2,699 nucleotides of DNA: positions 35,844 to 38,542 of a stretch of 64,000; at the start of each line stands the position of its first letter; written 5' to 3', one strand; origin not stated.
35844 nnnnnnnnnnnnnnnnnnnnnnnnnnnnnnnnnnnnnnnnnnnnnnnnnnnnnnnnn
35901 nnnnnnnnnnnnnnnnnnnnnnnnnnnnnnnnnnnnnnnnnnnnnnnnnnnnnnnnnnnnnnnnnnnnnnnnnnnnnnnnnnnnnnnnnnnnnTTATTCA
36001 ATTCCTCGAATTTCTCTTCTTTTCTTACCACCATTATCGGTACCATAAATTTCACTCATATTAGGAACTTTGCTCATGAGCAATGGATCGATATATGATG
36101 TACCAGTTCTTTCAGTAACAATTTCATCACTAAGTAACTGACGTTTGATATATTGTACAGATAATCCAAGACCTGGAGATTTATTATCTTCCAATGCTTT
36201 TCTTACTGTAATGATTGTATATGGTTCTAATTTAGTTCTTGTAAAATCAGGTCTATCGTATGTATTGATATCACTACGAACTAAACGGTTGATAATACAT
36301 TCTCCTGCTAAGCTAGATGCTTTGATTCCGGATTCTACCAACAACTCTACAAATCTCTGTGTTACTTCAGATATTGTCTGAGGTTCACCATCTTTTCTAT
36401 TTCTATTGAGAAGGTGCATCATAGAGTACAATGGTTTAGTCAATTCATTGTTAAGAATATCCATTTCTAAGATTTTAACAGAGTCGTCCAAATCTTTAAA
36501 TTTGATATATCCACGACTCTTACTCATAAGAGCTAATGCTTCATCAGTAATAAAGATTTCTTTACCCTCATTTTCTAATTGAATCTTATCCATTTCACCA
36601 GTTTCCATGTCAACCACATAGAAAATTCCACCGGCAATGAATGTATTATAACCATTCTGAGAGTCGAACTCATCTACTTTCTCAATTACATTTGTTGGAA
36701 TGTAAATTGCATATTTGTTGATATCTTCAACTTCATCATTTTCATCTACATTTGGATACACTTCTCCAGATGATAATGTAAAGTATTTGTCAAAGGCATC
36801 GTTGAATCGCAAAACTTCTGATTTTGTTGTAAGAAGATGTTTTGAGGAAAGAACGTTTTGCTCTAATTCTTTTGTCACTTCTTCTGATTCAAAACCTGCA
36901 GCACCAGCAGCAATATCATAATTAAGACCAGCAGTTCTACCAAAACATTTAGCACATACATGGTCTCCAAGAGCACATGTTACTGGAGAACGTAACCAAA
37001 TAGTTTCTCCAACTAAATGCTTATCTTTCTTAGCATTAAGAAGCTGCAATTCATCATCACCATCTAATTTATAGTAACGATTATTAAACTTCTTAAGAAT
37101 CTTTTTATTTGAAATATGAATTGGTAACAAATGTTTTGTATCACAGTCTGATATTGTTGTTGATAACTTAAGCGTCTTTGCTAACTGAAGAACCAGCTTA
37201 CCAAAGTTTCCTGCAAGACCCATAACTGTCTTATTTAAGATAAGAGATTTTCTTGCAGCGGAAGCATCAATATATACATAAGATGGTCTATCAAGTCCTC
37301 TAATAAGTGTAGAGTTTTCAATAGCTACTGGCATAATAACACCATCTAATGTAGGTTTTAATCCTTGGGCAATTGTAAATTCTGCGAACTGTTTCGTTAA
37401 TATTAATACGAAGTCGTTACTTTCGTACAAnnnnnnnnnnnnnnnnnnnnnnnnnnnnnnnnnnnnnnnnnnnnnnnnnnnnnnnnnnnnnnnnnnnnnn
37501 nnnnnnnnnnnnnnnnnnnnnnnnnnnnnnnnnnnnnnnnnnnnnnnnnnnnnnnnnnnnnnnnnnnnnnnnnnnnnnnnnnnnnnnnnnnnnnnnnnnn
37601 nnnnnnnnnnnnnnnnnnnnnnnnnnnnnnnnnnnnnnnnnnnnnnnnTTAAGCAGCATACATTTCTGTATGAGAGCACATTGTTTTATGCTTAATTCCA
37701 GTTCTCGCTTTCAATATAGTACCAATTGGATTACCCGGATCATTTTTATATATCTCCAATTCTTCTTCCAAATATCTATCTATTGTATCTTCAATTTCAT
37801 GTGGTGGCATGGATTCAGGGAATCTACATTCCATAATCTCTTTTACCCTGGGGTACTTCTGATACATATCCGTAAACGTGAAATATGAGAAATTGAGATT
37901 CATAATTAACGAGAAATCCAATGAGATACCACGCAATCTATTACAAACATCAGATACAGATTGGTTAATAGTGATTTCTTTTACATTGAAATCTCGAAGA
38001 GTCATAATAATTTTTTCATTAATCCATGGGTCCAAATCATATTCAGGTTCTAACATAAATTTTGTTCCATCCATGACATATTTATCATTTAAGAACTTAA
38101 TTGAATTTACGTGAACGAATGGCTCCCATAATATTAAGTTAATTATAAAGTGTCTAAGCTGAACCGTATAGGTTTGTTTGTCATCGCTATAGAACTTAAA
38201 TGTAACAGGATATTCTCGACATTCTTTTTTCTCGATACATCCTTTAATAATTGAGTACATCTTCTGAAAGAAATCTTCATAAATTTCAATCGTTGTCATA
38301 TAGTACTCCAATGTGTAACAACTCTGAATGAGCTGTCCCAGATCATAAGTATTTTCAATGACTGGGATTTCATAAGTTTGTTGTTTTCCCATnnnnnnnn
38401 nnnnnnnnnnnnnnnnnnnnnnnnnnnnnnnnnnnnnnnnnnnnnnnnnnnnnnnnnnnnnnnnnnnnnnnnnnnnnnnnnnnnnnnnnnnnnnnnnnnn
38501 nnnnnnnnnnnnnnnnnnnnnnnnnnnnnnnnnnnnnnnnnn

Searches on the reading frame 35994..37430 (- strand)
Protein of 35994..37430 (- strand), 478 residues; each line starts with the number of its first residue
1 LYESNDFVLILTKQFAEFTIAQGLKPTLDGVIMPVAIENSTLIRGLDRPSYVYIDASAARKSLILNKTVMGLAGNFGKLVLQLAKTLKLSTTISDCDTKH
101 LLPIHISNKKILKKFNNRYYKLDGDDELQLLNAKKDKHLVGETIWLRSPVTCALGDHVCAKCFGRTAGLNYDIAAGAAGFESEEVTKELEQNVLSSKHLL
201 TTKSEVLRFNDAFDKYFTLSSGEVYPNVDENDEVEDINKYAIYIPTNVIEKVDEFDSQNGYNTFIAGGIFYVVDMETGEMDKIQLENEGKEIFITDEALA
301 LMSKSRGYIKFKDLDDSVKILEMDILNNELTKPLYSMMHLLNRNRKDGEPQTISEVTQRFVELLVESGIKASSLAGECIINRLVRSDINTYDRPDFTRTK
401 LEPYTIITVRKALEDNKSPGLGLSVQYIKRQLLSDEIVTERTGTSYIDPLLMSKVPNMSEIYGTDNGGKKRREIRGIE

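Call 68: search_protein_families(library=pfam, proteins=[window:35994-37430:-], max_evalue=0.01)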
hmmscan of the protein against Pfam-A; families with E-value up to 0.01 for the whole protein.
window:35994-37430:- (478 aa): 0 families

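Call 87: search_solved_structures(query=window:35994-37430:-, max_evalue=0.01)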
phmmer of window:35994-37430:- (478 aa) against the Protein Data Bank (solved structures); distinct sequences matched with E-value up to 0.01: 2.
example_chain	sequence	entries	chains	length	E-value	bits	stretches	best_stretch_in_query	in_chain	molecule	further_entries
7s00_D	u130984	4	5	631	2.3e-39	138.5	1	10-451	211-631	DNA-directed RNA polymerase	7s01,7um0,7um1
9n9p_D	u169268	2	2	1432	0.0053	18.6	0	126-178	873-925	DNA-directed RNA polymerase subunit beta'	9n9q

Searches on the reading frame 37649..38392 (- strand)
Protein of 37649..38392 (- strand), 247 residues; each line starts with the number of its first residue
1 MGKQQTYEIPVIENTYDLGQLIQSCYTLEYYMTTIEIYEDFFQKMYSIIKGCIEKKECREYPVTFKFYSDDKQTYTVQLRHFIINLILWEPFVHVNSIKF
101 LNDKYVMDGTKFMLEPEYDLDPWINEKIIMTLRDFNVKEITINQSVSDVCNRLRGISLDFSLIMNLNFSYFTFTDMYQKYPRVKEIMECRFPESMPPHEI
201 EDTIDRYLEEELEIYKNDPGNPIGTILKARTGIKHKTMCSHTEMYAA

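Call 68: search_protein_families(library=pfam, proteins=[window:37649-38392:-], max_evalue=0.01)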
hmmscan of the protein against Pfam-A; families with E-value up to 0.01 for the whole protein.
window:37649-38392:- (247 aa): 0 families

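Call 86: search_solved_structures(query=window:37649-38392:-, max_evalue=0.01)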
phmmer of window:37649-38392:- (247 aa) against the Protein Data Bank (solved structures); distinct sequences matched with E-value up to 0.01: 0.
